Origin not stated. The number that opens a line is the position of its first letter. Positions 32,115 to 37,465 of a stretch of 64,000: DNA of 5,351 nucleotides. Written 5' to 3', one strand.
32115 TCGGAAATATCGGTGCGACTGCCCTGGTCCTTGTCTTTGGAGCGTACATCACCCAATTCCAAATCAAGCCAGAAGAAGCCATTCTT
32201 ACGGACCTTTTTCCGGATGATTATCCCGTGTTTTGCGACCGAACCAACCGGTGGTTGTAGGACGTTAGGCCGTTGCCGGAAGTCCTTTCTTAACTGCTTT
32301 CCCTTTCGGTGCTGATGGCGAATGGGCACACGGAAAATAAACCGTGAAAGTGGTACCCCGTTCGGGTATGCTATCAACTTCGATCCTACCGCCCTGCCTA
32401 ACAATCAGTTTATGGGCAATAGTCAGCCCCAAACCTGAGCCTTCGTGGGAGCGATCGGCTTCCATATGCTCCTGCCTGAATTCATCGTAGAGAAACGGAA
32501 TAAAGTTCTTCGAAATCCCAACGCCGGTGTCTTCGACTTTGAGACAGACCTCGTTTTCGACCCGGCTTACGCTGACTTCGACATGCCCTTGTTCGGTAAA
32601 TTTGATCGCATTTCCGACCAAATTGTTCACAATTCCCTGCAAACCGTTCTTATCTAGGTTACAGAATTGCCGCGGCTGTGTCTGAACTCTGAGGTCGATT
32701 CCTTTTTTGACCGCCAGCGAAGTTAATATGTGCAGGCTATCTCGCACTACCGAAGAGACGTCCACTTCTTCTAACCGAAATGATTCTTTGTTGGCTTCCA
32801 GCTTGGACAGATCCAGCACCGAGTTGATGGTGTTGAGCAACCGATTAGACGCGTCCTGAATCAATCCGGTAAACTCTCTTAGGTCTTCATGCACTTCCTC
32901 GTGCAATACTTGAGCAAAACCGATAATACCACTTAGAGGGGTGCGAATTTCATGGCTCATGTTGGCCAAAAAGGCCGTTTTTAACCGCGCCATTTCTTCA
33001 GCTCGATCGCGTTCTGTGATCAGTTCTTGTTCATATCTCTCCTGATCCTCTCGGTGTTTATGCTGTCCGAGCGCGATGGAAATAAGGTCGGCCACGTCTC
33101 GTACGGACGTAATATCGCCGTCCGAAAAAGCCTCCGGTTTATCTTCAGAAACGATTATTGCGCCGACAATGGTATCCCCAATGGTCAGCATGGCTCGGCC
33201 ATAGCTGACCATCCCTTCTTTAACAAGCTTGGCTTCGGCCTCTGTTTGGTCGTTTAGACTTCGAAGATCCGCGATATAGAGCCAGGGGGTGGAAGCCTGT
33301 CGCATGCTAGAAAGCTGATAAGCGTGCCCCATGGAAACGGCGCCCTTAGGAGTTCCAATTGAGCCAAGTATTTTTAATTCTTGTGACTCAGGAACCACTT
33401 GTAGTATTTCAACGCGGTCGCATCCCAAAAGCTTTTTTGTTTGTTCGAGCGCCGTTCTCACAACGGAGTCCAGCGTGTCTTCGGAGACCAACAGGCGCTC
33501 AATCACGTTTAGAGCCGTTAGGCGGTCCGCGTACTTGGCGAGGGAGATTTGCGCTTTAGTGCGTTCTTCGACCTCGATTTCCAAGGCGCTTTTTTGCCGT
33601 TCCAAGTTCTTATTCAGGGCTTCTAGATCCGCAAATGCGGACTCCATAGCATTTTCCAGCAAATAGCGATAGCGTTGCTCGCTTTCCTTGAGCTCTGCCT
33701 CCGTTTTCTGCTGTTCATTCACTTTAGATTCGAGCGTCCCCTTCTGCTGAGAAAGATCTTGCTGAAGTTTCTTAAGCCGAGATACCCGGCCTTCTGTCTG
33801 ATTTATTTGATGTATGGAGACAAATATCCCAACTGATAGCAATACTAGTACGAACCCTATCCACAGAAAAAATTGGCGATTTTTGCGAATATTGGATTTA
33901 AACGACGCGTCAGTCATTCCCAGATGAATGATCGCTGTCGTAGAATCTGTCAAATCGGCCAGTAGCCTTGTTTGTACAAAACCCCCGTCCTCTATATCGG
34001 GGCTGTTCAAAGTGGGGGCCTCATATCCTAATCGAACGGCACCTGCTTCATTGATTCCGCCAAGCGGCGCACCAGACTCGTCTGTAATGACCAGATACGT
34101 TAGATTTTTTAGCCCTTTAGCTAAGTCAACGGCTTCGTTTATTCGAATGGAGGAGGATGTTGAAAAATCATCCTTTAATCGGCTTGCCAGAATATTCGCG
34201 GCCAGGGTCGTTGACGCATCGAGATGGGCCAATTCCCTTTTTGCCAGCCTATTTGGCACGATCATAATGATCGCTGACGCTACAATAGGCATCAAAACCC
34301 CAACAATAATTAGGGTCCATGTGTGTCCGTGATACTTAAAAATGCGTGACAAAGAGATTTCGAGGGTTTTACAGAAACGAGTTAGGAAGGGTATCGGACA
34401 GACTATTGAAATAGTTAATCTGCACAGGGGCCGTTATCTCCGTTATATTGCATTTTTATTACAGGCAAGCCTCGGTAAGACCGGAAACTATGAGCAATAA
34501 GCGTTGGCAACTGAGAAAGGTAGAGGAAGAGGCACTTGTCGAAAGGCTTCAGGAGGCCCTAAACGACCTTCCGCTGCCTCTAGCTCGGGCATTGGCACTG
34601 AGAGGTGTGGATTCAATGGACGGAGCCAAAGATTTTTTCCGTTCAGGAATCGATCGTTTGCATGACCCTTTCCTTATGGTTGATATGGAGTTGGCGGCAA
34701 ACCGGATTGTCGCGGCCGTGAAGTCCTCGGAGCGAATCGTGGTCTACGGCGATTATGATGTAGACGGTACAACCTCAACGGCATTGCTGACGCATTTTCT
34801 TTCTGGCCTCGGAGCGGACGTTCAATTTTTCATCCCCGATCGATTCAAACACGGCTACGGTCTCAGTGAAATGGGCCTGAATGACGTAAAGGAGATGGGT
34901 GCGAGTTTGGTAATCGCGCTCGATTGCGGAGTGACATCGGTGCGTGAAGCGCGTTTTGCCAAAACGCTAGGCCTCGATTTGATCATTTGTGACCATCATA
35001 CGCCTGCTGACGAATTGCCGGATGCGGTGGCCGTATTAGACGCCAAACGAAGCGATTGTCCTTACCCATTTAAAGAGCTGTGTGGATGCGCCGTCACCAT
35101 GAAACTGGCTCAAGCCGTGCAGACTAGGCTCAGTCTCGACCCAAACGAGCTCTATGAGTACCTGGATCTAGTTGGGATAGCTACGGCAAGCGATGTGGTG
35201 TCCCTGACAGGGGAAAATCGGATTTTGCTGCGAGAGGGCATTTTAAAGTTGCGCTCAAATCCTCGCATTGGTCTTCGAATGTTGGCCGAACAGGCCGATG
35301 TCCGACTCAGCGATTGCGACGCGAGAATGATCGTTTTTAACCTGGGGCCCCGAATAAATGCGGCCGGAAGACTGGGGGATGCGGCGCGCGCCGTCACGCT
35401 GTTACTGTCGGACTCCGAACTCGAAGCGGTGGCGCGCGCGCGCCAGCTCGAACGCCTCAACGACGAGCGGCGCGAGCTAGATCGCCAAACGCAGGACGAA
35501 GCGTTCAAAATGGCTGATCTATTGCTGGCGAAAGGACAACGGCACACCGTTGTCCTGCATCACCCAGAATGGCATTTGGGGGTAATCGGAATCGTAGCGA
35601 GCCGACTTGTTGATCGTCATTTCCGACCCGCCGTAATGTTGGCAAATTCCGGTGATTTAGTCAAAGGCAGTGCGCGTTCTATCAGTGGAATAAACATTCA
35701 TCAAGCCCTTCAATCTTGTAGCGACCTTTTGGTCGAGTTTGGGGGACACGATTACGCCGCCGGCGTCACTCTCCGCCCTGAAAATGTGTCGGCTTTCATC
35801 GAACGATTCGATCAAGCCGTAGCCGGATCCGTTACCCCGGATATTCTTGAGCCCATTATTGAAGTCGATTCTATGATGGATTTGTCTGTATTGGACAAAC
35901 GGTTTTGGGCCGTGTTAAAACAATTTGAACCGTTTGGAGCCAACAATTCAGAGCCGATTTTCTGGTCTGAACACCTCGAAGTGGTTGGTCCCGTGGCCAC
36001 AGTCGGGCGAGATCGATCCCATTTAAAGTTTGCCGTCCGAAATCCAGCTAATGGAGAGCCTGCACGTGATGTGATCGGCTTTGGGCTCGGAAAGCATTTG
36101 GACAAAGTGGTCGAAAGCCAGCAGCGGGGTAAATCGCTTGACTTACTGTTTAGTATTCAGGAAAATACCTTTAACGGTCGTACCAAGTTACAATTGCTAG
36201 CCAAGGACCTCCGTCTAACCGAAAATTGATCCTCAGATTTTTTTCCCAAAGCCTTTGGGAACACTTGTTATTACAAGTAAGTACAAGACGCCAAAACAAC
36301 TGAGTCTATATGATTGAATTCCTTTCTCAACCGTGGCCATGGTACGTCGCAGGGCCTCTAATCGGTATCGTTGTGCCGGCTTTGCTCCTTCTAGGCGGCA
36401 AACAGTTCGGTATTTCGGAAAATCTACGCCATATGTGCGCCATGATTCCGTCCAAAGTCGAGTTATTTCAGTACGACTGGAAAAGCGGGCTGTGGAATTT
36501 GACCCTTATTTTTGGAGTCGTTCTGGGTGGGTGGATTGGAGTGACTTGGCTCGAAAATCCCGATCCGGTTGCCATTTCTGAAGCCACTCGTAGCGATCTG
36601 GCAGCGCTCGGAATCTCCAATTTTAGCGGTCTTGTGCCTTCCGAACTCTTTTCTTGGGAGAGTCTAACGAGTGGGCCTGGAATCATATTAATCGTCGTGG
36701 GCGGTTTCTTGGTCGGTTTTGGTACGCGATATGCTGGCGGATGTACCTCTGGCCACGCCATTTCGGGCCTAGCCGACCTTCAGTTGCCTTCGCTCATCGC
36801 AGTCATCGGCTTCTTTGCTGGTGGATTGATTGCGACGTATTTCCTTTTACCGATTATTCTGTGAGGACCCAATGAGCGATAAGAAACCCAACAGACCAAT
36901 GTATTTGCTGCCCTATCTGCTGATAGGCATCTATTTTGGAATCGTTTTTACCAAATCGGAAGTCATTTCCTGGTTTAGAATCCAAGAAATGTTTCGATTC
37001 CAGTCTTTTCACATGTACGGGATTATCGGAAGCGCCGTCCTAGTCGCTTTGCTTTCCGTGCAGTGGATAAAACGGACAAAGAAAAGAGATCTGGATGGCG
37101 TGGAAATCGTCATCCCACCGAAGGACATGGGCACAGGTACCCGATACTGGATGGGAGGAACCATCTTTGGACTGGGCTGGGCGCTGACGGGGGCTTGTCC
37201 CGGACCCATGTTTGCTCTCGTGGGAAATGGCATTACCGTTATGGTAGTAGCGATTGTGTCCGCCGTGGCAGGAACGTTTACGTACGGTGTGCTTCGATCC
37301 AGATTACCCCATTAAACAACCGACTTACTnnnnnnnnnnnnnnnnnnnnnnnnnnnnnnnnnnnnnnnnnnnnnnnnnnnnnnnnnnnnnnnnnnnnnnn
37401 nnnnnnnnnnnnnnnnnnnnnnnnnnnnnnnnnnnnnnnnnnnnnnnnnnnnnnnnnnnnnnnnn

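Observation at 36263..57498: The same ACTTG-N6-CAAGT palindrome marks three promoters: a putative regulon of the HutC/GntR regulator at 57563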

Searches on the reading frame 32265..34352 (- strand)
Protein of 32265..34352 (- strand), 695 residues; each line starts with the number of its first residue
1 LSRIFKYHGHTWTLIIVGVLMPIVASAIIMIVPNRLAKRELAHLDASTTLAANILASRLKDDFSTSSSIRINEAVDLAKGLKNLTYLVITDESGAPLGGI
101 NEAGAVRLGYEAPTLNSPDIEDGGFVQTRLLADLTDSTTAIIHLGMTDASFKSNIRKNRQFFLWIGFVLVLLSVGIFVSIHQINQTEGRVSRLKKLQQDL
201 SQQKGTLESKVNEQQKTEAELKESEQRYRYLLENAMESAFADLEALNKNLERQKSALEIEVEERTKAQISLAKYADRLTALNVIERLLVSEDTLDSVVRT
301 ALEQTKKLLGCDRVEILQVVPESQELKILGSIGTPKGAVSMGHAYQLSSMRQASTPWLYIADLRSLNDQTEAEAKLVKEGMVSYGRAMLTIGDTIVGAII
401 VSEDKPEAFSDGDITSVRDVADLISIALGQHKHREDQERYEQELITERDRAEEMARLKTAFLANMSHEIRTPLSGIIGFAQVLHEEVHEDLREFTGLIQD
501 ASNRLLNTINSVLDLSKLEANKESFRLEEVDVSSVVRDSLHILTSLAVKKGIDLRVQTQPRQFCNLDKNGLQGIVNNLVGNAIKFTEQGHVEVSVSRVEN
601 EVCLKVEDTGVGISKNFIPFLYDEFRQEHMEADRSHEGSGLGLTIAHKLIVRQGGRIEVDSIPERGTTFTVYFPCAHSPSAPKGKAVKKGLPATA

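Call 8: search_protein_families(library=pfam, proteins=[window:32265-34352:-])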
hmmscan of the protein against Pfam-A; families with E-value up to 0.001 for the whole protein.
window:32265-34352:- (695 aa): 6 families
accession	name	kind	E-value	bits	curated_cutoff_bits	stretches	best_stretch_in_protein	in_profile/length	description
PF02518.31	HATPase_c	-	1e-25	90.8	26.4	1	567-675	2-109/111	Histidine kinase-, DNA gyrase B-, and HSP90-like ATPase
PF00512.31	HisKA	-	9.1e-20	70.9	26.9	1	458-520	2-65/66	His Kinase A (phospho-acceptor) domain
PF13492.12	GAF_3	-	1.4e-05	25.9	27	1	294-428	2-127/129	GAF domain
PF01590.32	GAF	-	0.00013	22.9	22.4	1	294-428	2-133/133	GAF domain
PF10704.14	DUF2508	-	0.00033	21.2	22.5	0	191-235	20-64/71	Protein of unknown function (DUF2508)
PF13185.12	GAF_2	-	0.00047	20.8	28.6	0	292-428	2-135/136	GAF domain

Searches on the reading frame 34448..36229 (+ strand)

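Call 7: search_protein_families(library=pfam, proteins=[window:34448-36229:+])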
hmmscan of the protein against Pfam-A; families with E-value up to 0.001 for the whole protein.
window:34448-36229:+ (593 aa): 3 families
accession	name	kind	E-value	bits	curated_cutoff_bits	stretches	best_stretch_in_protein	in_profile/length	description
PF01368.27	DHH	-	5.3e-23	82.1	28.1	1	96-245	1-124/125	DHH family, N-terminal domain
PF17768.7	RecJ_OB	-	2.8e-22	79.2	27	1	473-587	1-107/107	RecJ OB domain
PF02272.25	DHHA1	-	2.2e-14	54.2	25.9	1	370-459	7-101/102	DHHA1 domain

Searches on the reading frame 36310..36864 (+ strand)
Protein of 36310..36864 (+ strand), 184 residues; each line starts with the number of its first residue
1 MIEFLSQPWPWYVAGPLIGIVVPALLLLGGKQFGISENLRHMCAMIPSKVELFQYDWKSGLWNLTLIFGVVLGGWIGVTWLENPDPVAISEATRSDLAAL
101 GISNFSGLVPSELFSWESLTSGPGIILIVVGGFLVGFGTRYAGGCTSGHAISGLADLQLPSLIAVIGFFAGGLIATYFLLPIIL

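Call 7: search_protein_families(library=pfam, proteins=[window:36310-36864:+])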
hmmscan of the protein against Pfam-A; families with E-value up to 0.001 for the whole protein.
window:36310-36864:+ (184 aa): 1 family
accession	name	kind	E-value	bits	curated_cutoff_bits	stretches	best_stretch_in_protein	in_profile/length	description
PF04143.19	Sulf_transp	-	5.8e-15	56.1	27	1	4-173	172-309/310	Sulphur transport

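Call 26: search_protein_families(library=ncbifam, proteins=[window:36310-36864:+], max_evalue=0.00001)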
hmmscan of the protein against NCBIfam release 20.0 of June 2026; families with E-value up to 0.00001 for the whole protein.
window:36310-36864:+ (184 aa): 1 family
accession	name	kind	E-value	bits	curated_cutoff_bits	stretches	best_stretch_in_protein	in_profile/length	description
NF052577.1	ThSTportTsuASprch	equivalog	3.3e-07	30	400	1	126-179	274-327/330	thiosulfate transporter TsuA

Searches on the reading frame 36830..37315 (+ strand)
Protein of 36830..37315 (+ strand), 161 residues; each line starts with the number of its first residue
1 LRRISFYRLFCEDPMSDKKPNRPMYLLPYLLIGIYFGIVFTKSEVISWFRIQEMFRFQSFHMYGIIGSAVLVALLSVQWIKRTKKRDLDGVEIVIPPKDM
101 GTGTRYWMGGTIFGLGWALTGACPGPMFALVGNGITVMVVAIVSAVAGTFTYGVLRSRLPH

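Call 7: search_protein_families(library=pfam, proteins=[window:36830-37315:+])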
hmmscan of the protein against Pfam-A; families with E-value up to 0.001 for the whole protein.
window:36830-37315:+ (161 aa): 2 families
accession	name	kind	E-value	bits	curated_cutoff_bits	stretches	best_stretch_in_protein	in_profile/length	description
PF20398.3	DUF6691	-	2.2e-09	38.1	27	1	24-156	1-134/142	Family of unknown function (DUF6691)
PF04143.19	Sulf_transp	-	7.1e-09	36.1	27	1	51-151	10-102/310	Sulphur transport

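Call 26: search_protein_families(library=ncbifam, proteins=[window:36830-37315:+], max_evalue=0.00001)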
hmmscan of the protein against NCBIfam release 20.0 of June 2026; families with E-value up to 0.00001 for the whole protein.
window:36830-37315:+ (161 aa): 0 families
